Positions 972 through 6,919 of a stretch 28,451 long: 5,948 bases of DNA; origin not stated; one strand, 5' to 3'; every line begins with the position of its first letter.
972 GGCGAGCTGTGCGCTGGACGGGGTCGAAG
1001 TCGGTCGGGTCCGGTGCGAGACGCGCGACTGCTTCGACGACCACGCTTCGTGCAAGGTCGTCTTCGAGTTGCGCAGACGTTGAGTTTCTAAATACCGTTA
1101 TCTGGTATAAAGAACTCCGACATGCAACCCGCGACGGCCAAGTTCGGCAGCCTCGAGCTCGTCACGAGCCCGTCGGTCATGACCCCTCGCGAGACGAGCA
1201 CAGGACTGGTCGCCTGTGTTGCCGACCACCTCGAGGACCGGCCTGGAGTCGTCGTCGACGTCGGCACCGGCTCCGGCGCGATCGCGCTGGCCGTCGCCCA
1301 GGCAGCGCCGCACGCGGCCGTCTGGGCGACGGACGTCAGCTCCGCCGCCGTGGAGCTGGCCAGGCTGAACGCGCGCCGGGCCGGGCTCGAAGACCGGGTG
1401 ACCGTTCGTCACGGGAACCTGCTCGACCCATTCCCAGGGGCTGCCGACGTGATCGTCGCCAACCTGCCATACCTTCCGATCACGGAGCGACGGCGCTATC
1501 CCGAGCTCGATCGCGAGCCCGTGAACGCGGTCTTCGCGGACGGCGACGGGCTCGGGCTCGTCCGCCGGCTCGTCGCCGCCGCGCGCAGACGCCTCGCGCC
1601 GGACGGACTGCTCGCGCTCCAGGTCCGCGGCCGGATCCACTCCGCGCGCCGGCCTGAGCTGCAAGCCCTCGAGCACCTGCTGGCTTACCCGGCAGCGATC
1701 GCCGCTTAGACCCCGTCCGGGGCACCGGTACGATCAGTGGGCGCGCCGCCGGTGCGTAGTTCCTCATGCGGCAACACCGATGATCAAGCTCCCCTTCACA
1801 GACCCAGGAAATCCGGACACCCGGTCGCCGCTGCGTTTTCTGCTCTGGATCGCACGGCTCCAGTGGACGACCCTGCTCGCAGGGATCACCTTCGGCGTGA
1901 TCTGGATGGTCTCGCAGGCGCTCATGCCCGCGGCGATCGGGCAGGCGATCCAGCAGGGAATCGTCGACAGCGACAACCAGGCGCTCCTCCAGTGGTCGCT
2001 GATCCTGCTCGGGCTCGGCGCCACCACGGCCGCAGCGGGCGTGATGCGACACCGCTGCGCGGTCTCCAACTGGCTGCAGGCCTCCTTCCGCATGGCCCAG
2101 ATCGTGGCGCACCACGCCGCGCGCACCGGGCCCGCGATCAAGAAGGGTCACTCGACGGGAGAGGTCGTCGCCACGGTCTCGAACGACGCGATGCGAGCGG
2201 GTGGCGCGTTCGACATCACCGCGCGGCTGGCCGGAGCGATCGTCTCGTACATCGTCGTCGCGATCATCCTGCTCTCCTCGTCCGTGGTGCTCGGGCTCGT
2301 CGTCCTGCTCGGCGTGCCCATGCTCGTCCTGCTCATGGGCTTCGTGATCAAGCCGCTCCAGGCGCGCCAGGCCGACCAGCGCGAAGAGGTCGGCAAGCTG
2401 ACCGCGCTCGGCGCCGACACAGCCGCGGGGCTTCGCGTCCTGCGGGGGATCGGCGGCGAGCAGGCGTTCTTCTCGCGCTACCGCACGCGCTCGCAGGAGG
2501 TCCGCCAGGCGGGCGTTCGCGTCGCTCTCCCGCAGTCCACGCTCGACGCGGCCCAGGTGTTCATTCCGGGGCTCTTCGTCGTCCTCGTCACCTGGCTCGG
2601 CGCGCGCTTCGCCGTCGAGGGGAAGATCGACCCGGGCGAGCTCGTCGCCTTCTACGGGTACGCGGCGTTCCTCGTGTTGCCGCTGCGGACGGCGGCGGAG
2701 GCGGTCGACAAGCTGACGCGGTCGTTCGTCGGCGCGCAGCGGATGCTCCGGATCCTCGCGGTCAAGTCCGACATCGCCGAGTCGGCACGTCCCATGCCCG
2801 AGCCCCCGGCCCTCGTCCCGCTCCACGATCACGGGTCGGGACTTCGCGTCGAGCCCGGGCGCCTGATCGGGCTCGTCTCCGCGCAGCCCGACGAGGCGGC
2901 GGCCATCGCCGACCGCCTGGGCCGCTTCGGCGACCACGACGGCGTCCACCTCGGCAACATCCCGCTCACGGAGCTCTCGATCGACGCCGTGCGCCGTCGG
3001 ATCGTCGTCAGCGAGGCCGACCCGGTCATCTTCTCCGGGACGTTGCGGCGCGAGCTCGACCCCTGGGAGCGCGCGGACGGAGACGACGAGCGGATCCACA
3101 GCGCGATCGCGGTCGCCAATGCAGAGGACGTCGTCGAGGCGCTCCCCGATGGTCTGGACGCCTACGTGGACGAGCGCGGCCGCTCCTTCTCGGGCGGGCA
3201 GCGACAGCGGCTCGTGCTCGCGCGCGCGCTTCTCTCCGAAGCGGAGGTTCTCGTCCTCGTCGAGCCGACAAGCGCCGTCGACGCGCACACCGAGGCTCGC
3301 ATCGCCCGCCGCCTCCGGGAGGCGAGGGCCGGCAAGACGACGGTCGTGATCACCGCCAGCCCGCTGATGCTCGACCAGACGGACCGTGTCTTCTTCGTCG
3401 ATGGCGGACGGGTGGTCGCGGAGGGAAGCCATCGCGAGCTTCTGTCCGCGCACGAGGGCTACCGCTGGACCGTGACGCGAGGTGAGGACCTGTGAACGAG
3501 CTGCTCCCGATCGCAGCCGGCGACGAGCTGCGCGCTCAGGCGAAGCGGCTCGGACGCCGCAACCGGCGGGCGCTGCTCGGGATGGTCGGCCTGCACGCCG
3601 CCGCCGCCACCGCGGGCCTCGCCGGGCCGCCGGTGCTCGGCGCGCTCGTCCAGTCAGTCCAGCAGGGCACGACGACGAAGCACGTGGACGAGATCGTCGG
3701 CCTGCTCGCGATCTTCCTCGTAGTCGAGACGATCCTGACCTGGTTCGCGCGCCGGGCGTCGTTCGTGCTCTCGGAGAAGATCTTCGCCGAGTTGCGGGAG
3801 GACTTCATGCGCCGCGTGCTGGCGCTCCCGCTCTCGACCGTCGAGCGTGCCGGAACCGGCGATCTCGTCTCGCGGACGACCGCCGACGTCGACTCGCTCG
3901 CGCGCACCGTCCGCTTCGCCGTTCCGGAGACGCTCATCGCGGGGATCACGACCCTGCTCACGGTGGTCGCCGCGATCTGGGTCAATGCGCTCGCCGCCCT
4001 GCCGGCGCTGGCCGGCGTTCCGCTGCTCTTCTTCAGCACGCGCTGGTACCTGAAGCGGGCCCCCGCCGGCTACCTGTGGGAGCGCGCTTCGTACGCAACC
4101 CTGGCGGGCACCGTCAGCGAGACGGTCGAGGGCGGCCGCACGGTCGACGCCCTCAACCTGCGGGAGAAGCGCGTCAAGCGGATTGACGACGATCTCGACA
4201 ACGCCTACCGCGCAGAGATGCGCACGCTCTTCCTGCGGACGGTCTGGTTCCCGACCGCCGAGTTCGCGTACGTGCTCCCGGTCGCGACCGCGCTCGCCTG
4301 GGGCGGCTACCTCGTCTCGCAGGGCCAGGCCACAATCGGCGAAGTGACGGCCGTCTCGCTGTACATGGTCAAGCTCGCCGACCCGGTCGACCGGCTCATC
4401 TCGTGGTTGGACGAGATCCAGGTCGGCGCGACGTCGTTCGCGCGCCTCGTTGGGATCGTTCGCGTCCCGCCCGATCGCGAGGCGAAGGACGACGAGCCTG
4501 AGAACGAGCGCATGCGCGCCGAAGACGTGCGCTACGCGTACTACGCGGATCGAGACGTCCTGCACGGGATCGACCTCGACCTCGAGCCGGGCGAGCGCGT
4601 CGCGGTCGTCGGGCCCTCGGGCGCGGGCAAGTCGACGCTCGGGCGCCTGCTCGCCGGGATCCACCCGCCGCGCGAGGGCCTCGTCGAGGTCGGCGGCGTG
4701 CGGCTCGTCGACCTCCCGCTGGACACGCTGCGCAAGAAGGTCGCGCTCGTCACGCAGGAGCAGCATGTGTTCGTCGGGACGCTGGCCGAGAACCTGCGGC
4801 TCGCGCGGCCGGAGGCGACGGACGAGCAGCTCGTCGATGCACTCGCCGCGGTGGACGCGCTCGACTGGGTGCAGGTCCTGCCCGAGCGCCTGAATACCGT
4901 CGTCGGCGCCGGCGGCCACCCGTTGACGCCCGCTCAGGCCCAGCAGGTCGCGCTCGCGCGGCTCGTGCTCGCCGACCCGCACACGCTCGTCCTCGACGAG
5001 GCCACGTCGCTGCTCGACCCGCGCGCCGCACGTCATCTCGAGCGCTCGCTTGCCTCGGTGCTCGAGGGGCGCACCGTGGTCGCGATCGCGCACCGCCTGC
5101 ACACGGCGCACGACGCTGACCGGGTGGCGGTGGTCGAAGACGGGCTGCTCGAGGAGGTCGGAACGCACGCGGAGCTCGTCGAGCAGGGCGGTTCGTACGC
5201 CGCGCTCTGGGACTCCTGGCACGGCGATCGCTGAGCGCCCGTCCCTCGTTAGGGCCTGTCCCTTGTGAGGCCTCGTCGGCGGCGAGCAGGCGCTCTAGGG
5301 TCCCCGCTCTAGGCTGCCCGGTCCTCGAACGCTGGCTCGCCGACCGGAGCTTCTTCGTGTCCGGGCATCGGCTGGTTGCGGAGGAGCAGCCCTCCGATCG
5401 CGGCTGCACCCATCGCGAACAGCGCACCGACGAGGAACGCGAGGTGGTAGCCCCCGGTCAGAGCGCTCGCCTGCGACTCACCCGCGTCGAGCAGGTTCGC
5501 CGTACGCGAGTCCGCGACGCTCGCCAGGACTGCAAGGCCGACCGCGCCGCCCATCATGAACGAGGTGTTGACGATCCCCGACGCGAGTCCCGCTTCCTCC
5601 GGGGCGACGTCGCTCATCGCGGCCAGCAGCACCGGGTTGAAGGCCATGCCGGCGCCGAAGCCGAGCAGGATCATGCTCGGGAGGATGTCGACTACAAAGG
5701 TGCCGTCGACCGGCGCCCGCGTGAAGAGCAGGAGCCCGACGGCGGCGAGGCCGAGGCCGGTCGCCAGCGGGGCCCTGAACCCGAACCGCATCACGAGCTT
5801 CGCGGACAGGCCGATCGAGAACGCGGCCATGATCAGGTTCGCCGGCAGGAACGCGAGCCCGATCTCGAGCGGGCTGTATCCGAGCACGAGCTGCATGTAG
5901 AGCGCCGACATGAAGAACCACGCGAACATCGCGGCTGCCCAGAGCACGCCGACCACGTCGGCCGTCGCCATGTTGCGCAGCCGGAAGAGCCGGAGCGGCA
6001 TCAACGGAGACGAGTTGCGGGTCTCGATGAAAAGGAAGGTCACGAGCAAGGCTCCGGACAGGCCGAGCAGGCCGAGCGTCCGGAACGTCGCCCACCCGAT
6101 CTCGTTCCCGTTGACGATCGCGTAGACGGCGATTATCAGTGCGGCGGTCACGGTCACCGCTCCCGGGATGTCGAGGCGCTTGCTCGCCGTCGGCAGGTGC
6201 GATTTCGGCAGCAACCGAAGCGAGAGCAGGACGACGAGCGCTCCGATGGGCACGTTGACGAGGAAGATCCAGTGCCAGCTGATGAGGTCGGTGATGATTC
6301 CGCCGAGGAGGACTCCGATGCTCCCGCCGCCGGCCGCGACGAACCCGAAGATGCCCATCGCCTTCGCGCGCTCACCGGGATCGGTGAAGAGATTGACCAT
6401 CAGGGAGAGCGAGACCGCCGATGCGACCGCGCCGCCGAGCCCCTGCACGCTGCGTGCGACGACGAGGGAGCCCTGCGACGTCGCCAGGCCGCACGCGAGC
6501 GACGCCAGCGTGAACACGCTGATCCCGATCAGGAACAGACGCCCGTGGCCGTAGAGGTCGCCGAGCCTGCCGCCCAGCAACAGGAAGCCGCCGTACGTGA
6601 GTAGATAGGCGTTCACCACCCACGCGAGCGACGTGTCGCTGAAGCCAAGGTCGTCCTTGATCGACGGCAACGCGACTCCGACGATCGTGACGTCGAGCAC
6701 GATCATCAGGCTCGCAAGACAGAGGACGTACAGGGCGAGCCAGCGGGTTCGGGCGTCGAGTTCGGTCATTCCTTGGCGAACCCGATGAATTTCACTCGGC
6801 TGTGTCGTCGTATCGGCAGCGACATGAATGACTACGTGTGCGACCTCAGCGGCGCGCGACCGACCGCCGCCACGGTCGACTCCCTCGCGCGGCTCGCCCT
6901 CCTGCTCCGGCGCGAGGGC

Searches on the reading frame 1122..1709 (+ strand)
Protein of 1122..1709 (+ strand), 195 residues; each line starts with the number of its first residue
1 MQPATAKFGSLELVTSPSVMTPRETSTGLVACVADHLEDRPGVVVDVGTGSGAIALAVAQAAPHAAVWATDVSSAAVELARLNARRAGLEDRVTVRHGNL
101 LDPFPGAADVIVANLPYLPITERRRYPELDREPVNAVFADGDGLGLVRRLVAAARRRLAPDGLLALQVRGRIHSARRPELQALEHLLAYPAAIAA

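Call 43: search_protein_families(library=pfam, proteins=[window:1122-1709:+], max_evalue=0.0001)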
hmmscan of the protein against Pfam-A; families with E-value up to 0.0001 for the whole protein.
window:1122-1709:+ (195 aa): 11 families
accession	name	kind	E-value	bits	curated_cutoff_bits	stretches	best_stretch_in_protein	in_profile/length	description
PF05175.20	MTS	-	2.6e-16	60.2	23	1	32-117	22-108/170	Methyltransferase small domain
PF13649.12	Methyltransf_25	-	2.7e-11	44.4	27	1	44-124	1-83/97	Methyltransferase domain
PF06325.19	PrmA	-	6.9e-11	42.6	22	1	37-115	158-234/296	Ribosomal protein L11 methyltransferase (PrmA)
PF08242.18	Methyltransf_12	-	1.3e-09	39.1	30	1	45-114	1-72/98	Methyltransferase domain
PF13847.12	Methyltransf_31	-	1.3e-09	38.4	27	1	43-115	6-82/145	Methyltransferase domain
PF08241.18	Methyltransf_11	-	2.1e-08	35.1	21.2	1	45-114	1-67/95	Methyltransferase domain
PF01170.24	UPF0020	-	4.4e-07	30.2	22.3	1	59-121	71-135/197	RMKL-like, methyltransferase domain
PF12847.13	Methyltransf_18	-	6.8e-07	29.9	27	1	33-112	8-87/151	Methyltransferase domain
PF00891.24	Methyltransf_2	-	1.4e-06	28.2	22.3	1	43-112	65-132/210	O-methyltransferase domain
PF13489.12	Methyltransf_23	-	3.1e-06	27.5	27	1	38-171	20-121/164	Methyltransferase domain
PF13578.12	Methyltransf_24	-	5.3e-05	24.5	26.3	0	45-165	1-101/105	Methyltransferase domain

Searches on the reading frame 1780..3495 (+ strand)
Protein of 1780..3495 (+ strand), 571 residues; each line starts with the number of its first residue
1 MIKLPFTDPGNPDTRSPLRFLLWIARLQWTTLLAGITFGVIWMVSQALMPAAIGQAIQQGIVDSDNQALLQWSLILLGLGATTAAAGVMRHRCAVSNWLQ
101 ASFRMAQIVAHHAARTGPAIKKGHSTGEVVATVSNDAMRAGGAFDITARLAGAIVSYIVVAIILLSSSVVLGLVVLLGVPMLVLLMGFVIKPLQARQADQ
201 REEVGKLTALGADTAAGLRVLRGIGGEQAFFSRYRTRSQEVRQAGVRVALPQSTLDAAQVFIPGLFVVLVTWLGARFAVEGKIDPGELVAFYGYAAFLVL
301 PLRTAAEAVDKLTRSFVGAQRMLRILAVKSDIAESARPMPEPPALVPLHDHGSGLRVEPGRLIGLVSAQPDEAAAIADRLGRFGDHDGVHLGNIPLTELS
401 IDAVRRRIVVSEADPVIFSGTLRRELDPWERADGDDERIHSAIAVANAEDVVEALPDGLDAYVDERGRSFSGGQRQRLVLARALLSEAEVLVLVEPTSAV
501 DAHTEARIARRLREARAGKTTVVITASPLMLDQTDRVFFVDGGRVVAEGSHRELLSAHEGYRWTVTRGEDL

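Call 43: search_protein_families(library=pfam, proteins=[window:1780-3495:+], max_evalue=0.0001)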
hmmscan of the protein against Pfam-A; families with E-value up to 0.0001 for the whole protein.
window:1780-3495:+ (571 aa): 2 families
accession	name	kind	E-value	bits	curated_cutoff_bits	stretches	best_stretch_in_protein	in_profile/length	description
PF00664.28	ABC_membrane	-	7.1e-29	101.8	28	1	33-301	2-273/274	ABC transporter transmembrane region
PF00005.33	ABC_tran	-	1.7e-09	38.9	25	1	388-498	41-137/137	ABC transporter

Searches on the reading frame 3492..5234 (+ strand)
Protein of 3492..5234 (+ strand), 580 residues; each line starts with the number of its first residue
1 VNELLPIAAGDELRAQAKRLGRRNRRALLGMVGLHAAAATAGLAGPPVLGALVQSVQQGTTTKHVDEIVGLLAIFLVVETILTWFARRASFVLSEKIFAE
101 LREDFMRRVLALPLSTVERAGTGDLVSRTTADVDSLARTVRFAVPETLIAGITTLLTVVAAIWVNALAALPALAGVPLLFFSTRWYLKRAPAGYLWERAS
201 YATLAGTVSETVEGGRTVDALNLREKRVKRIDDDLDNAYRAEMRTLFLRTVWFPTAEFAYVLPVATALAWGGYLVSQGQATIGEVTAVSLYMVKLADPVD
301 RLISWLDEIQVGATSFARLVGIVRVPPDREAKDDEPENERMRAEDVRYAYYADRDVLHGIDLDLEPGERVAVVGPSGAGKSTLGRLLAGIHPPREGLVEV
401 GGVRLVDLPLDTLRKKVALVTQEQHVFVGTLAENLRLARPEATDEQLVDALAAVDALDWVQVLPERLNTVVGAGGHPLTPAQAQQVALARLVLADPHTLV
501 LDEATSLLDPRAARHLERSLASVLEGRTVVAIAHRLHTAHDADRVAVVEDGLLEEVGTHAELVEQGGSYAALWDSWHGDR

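Call 43: search_protein_families(library=pfam, proteins=[window:3492-5234:+], max_evalue=0.0001)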
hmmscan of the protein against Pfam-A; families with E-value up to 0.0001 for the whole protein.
window:3492-5234:+ (580 aa): 2 families
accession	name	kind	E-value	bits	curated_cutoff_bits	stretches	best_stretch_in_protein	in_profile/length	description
PF00664.28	ABC_membrane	-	1.7e-33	117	28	1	37-293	10-268/274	ABC transporter transmembrane region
PF00005.33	ABC_tran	-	1.1e-23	84.8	25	1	357-506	1-137/137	ABC transporter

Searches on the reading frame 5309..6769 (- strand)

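Call 12: search_protein_families(library=pfam, proteins=[window:5309-6769:-], max_evalue=0.001)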
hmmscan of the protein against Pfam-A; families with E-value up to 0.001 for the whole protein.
window:5309-6769:- (486 aa): 1 family
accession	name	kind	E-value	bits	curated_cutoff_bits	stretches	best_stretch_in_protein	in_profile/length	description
PF07690.21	MFS_1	-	4.8e-52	177.4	33.4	1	16-411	1-346/347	Major Facilitator Superfamily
